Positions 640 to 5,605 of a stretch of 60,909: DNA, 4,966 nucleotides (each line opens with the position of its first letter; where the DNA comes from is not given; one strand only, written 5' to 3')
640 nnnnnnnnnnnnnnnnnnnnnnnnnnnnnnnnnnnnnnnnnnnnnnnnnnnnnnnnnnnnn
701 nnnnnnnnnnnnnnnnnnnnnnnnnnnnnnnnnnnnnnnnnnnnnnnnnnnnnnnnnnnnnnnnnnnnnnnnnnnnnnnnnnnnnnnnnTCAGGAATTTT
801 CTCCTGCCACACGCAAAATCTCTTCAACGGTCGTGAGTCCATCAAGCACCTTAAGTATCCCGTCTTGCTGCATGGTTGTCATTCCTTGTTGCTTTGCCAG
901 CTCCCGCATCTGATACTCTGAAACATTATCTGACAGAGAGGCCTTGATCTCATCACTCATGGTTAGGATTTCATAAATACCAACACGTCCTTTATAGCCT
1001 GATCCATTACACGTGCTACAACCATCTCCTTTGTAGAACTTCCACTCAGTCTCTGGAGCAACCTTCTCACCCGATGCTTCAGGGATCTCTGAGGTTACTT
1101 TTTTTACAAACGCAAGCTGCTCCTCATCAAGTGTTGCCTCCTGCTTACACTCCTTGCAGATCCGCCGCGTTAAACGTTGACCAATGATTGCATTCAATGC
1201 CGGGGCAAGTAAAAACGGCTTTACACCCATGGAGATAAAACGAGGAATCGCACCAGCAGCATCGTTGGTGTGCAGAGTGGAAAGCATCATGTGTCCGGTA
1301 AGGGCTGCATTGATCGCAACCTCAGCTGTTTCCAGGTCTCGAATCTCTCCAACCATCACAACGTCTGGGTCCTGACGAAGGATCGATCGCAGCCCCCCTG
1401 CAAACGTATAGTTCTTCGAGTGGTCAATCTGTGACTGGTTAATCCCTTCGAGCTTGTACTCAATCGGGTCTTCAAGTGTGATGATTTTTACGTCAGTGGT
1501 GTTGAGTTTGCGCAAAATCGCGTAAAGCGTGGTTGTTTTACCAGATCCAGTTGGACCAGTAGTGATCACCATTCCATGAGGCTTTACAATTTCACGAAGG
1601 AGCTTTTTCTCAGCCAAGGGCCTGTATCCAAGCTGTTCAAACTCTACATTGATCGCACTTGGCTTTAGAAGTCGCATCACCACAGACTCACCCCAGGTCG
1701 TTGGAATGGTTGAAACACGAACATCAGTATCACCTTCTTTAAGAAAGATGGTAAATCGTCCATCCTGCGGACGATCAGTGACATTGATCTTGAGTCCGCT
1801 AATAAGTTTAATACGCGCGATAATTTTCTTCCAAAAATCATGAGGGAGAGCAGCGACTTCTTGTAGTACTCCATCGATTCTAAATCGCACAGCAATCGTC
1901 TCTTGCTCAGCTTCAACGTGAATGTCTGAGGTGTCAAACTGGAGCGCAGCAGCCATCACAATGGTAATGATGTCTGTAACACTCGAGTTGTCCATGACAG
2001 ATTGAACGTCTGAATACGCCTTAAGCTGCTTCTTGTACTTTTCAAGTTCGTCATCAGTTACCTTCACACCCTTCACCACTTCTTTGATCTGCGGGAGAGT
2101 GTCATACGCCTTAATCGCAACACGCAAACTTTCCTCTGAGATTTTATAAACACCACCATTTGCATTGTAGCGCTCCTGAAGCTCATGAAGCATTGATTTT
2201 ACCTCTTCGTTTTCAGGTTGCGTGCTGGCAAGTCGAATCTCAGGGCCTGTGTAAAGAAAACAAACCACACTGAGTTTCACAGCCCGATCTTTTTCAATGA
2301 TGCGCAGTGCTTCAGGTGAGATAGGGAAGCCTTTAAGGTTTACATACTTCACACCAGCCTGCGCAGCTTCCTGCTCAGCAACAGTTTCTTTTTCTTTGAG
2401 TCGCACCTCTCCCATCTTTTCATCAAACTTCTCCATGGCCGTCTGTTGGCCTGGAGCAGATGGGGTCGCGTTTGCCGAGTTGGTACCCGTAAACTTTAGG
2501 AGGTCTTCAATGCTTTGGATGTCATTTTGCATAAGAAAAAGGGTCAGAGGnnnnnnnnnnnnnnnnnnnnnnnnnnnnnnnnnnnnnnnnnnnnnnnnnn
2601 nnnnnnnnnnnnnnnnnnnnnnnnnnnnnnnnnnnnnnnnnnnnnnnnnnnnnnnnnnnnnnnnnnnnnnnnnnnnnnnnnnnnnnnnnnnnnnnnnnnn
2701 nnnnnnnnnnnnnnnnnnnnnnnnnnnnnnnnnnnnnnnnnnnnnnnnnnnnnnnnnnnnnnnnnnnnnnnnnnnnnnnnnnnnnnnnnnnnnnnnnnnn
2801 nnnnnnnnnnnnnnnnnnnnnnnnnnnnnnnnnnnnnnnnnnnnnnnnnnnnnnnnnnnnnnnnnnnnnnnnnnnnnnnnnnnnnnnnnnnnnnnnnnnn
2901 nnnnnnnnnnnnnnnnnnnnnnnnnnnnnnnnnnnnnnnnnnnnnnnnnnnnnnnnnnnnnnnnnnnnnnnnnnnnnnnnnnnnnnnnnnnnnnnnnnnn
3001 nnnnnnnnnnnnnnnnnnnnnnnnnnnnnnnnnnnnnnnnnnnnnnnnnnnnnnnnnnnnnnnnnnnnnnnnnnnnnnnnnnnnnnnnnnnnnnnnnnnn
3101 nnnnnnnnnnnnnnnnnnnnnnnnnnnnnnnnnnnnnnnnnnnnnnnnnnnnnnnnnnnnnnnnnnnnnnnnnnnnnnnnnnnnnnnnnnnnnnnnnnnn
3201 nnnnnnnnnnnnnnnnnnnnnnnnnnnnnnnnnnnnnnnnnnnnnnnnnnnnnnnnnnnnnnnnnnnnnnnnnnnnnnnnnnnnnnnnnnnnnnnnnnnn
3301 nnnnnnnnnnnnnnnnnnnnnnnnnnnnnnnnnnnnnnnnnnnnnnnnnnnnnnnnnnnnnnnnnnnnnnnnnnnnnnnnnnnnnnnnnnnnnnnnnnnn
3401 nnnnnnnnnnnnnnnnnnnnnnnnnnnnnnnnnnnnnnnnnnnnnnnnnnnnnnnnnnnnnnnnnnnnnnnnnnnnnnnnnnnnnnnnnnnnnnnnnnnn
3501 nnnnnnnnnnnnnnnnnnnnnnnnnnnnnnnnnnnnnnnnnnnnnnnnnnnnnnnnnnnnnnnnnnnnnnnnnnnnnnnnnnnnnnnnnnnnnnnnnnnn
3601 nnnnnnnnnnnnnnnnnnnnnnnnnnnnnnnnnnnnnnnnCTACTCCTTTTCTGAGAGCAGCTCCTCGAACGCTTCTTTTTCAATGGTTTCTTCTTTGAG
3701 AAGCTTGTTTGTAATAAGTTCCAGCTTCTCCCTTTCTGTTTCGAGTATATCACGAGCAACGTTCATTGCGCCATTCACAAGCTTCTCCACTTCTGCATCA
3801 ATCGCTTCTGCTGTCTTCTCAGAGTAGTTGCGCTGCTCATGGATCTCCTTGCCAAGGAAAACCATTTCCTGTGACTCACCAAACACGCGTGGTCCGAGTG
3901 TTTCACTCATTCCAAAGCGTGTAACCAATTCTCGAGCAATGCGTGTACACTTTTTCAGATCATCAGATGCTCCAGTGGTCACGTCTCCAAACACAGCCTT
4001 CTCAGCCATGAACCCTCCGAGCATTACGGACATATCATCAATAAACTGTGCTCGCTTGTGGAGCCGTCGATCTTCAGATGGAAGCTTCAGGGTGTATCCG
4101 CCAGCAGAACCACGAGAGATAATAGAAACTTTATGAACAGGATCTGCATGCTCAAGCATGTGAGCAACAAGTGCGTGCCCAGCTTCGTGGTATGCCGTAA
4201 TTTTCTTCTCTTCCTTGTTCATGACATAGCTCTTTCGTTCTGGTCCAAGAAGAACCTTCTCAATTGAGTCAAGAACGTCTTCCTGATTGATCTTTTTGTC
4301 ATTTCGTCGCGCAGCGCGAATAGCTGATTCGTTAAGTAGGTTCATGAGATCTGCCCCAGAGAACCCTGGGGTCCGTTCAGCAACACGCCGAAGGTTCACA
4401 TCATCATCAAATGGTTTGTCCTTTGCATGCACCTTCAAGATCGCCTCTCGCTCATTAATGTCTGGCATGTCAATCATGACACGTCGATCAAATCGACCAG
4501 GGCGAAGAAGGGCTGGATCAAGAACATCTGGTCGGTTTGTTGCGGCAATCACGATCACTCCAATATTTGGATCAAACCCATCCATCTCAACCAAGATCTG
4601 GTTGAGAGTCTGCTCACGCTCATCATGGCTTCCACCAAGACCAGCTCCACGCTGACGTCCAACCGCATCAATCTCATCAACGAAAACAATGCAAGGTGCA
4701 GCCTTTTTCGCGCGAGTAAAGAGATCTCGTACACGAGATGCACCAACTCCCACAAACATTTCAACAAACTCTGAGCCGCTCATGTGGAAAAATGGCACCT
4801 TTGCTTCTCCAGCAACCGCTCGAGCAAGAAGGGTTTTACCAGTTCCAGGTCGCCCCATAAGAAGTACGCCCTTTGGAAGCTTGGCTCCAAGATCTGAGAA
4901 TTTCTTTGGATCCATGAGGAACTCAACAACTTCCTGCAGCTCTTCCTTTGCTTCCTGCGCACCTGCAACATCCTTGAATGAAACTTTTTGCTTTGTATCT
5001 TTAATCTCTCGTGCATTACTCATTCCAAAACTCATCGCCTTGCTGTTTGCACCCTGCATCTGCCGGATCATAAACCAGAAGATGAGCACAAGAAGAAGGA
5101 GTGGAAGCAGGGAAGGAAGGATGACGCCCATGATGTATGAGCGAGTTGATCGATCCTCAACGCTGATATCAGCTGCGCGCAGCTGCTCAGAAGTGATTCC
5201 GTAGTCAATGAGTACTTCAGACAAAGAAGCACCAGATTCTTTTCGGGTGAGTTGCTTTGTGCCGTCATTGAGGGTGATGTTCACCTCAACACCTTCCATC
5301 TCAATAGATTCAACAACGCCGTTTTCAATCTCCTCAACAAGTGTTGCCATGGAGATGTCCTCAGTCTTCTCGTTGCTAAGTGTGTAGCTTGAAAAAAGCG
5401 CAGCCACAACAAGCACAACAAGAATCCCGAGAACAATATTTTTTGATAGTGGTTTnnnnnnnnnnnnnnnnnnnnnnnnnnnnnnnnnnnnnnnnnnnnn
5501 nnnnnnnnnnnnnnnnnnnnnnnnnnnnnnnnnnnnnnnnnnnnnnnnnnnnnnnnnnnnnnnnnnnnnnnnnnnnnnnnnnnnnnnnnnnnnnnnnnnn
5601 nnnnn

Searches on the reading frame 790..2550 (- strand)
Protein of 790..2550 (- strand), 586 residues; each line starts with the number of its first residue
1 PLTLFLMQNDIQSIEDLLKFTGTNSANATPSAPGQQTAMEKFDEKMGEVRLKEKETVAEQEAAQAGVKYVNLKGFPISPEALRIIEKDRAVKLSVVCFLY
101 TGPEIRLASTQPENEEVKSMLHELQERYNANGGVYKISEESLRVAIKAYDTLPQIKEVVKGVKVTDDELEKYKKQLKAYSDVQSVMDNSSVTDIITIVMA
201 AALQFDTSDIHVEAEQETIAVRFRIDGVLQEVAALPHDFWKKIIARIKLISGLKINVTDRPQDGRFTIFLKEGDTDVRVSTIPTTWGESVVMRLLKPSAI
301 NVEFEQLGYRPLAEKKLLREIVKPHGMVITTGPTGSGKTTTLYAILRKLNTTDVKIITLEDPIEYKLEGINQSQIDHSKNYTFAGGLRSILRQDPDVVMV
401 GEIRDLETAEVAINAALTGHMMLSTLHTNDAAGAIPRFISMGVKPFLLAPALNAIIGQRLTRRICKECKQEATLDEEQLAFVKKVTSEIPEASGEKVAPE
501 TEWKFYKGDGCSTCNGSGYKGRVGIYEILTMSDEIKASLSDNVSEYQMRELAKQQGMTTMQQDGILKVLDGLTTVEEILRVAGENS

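Call 21: search_protein_families(library=pfam, proteins=[window:790-2550:-], max_evalue=0.00001)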
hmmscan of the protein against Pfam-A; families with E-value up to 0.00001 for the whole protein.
window:790-2550:- (586 aa): 1 family
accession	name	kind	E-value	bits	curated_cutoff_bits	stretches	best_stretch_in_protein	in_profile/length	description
PF00437.27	T2SSE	-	7.4e-128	426.8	24.9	1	187-580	4-370/370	Type II/IV secretion system protein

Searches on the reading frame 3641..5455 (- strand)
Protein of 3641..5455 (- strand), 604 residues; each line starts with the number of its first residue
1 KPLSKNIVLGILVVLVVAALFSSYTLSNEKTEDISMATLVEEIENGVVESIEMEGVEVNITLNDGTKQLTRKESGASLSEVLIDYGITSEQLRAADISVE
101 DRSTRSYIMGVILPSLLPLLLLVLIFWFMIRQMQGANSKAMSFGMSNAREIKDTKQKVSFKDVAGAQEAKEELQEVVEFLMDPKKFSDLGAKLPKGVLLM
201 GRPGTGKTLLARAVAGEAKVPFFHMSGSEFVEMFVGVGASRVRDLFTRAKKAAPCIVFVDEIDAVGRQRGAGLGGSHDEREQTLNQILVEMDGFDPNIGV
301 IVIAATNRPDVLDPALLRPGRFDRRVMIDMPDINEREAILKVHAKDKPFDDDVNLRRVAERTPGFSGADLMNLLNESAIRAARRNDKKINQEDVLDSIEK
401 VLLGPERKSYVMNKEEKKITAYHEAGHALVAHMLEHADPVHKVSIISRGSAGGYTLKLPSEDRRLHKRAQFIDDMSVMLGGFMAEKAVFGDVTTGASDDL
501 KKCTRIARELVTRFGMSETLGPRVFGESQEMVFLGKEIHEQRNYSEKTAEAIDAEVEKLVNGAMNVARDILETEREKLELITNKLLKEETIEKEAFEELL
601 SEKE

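Call 21: search_protein_families(library=pfam, proteins=[window:3641-5455:-], max_evalue=0.00001)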
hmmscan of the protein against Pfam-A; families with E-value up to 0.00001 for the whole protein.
window:3641-5455:- (604 aa): 5 families
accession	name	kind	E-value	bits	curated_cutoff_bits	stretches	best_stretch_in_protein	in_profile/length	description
PF01434.24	Peptidase_M41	-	1.7e-67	227.4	29.9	1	411-599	2-191/191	Peptidase family M41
PF00004.35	AAA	-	1.3e-44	152.3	21.2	1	197-329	1-130/131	ATPase family associated with various cellular activities (AAA)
PF17862.7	AAA_lid_3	-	2.9e-15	55.9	27.2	1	352-395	1-44/45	AAA+ lid domain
PF06480.20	FtsH_ext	-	7.6e-09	36.2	25.5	1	8-86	2-95/103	FtsH Extracellular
PF07728.20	AAA_5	-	7.2e-06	26.5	22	0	196-318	1-137/139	AAA domain (dynein-related subfamily)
